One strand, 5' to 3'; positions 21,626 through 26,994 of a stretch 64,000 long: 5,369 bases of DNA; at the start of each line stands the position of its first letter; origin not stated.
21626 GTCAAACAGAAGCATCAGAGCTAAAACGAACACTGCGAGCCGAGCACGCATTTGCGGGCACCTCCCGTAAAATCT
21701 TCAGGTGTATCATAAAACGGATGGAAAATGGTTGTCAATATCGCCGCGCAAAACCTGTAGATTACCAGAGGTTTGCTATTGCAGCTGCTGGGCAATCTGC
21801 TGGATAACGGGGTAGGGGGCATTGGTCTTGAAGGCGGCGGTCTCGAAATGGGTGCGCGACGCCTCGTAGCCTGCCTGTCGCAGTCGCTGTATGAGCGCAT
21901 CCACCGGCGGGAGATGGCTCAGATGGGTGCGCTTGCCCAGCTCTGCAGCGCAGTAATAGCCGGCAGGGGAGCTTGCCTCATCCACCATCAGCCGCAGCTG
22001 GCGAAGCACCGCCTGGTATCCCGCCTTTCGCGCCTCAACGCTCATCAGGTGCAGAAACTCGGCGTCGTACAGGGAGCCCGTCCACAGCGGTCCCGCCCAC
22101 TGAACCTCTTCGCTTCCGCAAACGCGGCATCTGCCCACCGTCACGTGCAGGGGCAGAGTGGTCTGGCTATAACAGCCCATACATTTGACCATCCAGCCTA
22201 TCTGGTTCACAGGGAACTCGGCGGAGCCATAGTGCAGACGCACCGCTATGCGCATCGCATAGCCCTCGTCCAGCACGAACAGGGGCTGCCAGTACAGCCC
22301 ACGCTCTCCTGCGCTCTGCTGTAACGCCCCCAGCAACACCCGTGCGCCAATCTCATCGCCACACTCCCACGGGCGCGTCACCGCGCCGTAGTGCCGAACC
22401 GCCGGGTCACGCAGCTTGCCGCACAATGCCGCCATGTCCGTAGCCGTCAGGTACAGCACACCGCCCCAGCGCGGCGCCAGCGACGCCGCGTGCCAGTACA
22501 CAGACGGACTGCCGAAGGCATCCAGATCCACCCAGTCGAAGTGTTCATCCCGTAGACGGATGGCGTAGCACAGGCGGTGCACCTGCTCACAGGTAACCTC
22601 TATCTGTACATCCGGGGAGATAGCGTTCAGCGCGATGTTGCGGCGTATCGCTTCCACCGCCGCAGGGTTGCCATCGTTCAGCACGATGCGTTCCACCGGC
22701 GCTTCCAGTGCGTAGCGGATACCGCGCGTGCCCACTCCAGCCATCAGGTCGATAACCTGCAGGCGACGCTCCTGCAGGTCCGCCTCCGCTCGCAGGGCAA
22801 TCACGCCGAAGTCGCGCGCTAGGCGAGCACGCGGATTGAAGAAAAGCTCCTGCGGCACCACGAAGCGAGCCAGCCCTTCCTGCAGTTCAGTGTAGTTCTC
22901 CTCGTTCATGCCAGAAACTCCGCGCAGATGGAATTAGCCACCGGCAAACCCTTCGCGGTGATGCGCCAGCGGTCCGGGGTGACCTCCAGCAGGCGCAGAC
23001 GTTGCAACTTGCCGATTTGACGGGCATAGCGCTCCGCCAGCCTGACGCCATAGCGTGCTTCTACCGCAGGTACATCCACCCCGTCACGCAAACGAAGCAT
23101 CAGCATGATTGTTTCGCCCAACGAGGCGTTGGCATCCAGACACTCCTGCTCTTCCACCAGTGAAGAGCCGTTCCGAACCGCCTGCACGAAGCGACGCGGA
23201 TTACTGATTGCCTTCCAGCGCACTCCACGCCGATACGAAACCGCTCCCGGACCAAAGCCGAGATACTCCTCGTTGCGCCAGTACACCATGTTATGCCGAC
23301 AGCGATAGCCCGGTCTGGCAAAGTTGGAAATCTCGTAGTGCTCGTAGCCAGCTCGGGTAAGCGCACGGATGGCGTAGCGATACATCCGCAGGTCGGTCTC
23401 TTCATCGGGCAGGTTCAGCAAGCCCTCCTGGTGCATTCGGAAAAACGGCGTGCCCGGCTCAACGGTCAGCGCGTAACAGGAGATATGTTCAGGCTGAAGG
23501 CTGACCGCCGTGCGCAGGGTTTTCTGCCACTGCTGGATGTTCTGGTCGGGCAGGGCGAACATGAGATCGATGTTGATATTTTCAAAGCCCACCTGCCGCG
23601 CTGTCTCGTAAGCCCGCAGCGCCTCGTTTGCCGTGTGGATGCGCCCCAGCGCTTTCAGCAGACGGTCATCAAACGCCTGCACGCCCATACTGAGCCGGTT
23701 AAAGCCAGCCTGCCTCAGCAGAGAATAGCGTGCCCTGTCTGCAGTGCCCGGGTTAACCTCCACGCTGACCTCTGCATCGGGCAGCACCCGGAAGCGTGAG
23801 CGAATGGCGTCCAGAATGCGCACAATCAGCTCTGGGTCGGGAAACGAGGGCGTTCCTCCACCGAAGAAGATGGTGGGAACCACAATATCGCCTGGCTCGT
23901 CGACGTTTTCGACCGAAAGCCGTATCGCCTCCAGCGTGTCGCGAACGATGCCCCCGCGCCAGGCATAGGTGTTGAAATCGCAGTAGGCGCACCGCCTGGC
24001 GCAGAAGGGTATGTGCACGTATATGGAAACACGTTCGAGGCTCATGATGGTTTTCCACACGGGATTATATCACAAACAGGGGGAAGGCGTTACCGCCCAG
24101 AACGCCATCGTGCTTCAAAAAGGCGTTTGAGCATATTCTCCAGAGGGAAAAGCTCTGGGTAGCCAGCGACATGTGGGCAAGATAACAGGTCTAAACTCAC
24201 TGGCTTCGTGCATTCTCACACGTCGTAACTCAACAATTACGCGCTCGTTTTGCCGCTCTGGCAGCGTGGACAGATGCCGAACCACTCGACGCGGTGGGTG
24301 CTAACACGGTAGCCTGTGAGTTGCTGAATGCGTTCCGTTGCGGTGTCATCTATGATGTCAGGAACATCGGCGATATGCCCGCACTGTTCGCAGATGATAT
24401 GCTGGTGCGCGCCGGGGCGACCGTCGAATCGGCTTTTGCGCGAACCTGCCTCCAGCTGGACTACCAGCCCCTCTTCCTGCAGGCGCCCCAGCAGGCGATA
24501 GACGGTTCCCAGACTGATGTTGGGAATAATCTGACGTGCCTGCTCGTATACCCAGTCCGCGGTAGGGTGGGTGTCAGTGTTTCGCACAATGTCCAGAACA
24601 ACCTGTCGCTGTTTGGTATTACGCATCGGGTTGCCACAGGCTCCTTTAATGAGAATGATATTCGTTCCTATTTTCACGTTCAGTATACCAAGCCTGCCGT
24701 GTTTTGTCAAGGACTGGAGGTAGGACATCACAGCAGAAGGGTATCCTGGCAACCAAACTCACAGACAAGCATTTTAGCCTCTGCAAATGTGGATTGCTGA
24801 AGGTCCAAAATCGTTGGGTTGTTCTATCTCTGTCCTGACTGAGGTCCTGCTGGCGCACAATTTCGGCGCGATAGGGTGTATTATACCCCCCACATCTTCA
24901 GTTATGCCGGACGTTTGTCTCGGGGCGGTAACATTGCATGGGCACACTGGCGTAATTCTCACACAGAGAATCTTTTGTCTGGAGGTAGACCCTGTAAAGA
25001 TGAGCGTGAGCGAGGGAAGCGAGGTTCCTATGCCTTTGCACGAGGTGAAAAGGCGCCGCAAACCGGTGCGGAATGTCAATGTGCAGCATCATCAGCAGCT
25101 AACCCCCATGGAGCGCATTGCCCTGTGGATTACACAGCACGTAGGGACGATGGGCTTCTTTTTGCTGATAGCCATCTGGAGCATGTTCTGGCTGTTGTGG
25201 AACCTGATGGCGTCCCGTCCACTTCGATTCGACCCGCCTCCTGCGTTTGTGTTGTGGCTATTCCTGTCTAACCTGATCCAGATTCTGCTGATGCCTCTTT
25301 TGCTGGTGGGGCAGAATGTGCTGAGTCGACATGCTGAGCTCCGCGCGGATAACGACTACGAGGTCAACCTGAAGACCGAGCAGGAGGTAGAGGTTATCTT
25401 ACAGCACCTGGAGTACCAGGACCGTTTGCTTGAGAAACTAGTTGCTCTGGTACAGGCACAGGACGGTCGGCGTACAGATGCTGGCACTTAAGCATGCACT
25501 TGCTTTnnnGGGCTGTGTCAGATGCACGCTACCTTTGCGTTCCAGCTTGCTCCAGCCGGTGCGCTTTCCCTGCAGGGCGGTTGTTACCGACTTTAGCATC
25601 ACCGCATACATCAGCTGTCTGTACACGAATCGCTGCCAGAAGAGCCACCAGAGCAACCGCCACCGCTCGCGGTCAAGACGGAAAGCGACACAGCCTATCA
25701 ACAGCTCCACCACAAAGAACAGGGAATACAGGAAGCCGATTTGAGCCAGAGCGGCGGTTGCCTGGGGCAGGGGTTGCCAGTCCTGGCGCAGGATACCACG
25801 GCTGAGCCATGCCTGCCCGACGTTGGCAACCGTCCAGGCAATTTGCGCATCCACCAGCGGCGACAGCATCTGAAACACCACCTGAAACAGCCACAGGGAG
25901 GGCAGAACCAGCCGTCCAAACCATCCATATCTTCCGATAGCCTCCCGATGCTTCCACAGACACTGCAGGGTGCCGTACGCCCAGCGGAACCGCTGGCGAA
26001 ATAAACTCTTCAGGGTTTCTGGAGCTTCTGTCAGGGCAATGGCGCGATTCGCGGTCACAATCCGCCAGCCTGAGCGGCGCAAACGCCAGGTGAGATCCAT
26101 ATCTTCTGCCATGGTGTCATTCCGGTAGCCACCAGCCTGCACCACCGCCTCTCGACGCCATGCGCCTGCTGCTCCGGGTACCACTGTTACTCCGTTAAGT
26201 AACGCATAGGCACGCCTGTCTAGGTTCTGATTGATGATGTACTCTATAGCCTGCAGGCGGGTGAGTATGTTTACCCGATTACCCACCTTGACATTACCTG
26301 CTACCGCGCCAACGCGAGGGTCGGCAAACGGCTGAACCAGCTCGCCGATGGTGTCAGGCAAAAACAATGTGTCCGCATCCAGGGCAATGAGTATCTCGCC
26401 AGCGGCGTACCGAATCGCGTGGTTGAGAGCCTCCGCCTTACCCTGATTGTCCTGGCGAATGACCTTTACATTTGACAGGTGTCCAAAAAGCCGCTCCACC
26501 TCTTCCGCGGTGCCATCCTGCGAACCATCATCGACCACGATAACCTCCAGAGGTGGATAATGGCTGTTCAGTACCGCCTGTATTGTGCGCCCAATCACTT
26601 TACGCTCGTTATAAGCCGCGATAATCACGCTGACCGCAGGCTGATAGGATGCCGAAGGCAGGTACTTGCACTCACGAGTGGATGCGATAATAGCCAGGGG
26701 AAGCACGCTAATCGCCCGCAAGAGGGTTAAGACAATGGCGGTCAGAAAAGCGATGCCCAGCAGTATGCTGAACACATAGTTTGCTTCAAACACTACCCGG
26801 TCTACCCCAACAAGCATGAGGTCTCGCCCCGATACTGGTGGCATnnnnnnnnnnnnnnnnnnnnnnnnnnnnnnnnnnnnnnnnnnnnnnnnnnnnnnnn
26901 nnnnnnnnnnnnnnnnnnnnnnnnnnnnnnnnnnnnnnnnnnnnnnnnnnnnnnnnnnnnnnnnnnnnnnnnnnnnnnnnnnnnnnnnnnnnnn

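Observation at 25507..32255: All-in-one GH18-like + CE4 deacetylase + processive GT2 synthase, divergently paired with a secreted tricorn-protease homolog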

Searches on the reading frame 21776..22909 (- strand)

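Call 14: search_protein_families(library=pfam, proteins=[window:21776-22909:-], max_evalue=0.001)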
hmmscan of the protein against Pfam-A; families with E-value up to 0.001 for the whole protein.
window:21776-22909:- (377 aa): 3 families
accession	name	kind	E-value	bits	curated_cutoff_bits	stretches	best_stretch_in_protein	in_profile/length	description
PF02005.22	TRM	-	1.4e-73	248.8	27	1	16-372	14-374/376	N2,N2-dimethylguanosine tRNA methyltransferase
PF02475.24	TRM5-TYW2_MTfase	-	2.8e-06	27.8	28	1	50-116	38-105/164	TRM5/TYW2 methyltransferase domain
PF05175.20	MTS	-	7.8e-05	22.8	23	1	46-101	28-83/170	Methyltransferase small domain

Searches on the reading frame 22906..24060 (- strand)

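Call 14: search_protein_families(library=pfam, proteins=[window:22906-24060:-], max_evalue=0.001)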
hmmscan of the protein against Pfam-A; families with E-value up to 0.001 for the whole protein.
window:22906-24060:- (384 aa): 2 families
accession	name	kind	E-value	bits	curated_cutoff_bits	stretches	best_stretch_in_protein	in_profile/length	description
PF04055.27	Radical_SAM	-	8.5e-30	104.5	29.5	1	14-184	1-165/166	Radical SAM superfamily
PF06969.22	HemN_C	-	9e-15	54.9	24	1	311-373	4-66/67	HemN C-terminal domain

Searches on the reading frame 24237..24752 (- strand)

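Call 14: search_protein_families(library=pfam, proteins=[window:24237-24752:-], max_evalue=0.001)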
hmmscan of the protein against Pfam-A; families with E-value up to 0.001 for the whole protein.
window:24237-24752:- (171 aa): 2 families
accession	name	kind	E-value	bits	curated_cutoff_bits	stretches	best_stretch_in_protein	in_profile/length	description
PF01475.25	FUR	-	3.8e-27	95.3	23.1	1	43-157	4-120/121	Ferric uptake regulator family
PF09339.16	HTH_IclR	-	0.00011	22.3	22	0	79-100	30-51/52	IclR helix-turn-helix domain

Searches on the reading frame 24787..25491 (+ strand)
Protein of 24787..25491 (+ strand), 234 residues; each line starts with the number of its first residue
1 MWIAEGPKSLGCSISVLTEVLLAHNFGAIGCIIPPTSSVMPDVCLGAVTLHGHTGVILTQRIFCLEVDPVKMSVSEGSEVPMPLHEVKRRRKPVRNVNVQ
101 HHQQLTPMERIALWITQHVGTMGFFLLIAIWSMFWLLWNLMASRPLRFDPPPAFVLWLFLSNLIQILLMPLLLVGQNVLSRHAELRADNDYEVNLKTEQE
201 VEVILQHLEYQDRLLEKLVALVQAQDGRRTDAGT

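Call 14: search_protein_families(library=pfam, proteins=[window:24787-25491:+], max_evalue=0.001)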
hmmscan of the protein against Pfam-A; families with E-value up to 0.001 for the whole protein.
window:24787-25491:+ (234 aa): 1 family
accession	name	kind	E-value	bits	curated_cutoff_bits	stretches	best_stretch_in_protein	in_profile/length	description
PF06210.16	DUF1003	-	2.5e-22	79.4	27.4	1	119-213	1-94/103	Protein of unknown function (DUF1003)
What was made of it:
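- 24787..25491 (+): Convergent DUF1003 membrane-protein gene, 15 bp from the synthase stop codon; a lineage-restricted neighbour. Pfam PF06210 (call 14).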

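Call 90: search_protein_families(library=ncbifam, proteins=[window:24787-25491:+], max_evalue=0.001)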
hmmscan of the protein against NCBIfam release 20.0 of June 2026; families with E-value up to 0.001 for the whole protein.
window:24787-25491:+ (234 aa): 0 families

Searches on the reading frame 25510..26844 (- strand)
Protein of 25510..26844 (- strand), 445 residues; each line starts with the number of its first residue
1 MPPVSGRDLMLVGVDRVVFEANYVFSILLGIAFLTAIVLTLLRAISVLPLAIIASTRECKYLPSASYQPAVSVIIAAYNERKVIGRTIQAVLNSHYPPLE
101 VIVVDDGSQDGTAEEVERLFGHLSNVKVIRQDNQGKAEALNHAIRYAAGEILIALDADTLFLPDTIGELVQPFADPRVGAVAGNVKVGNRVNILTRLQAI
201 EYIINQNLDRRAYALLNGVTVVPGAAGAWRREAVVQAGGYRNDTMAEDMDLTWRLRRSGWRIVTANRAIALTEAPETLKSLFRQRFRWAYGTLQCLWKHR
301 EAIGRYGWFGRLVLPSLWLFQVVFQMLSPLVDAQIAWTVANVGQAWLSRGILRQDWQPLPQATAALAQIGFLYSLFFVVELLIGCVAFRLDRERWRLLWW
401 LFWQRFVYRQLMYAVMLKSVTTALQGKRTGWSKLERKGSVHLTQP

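Call 26: search_solved_structures(query=window:25510-26844:-, max_evalue=0.001, show_alignments=1)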
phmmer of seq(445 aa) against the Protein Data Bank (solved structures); distinct sequences matched with E-value up to 0.001: 39.
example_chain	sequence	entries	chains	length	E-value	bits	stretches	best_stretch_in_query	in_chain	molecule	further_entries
6yv7_A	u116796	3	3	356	7.5e-24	87.5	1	61-277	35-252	Glycosyl transferase, family 2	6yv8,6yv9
6yv7_B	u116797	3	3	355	7.6e-24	87.4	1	62-277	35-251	Glycosyl transferase, family 2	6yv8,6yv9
2z87_A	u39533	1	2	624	1.9e-20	76.3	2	67-173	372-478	Chondroitin synthase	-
2z86_A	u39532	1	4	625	1.9e-20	76.3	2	67-173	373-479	Chondroitin synthase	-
6p61_A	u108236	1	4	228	3.3e-15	59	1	68-182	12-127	Glycosyltransferase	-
5ej1_A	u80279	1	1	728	1.8e-13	53.2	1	66-326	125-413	Putative cellulose synthase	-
4hg6_A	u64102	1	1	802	2.1e-13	53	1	67-326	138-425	Cellulose Synthase Subunit A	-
4p00_A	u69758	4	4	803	2.1e-13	53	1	67-326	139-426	Cellulose Synthase A subunit | Cellulose Synthase subunit A | Putative cellulose synthase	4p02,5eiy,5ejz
7sp7_A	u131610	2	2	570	1.7e-11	46.7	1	128-328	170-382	Hyaluronan synthase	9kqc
8snc_A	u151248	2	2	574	1.8e-11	46.7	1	128-328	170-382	Hyaluronan synthase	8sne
7sp6_A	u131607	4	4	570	7.8e-11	44.6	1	128-327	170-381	Hyaluronan synthase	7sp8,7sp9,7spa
8snd_A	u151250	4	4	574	8e-11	44.5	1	128-328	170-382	Hyaluronan synthase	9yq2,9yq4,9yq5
7lby_A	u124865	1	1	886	5e-10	41.9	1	61-160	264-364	Cellulose synthase catalytic subunit [UDP-forming]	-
9b8v_E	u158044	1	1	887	5.1e-10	41.9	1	61-160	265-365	Cellulose synthase catalytic subunit [UDP-forming]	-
9fmv_A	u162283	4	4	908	5.5e-10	41.8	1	61-160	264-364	Cellulose synthase catalytic subunit [UDP-forming]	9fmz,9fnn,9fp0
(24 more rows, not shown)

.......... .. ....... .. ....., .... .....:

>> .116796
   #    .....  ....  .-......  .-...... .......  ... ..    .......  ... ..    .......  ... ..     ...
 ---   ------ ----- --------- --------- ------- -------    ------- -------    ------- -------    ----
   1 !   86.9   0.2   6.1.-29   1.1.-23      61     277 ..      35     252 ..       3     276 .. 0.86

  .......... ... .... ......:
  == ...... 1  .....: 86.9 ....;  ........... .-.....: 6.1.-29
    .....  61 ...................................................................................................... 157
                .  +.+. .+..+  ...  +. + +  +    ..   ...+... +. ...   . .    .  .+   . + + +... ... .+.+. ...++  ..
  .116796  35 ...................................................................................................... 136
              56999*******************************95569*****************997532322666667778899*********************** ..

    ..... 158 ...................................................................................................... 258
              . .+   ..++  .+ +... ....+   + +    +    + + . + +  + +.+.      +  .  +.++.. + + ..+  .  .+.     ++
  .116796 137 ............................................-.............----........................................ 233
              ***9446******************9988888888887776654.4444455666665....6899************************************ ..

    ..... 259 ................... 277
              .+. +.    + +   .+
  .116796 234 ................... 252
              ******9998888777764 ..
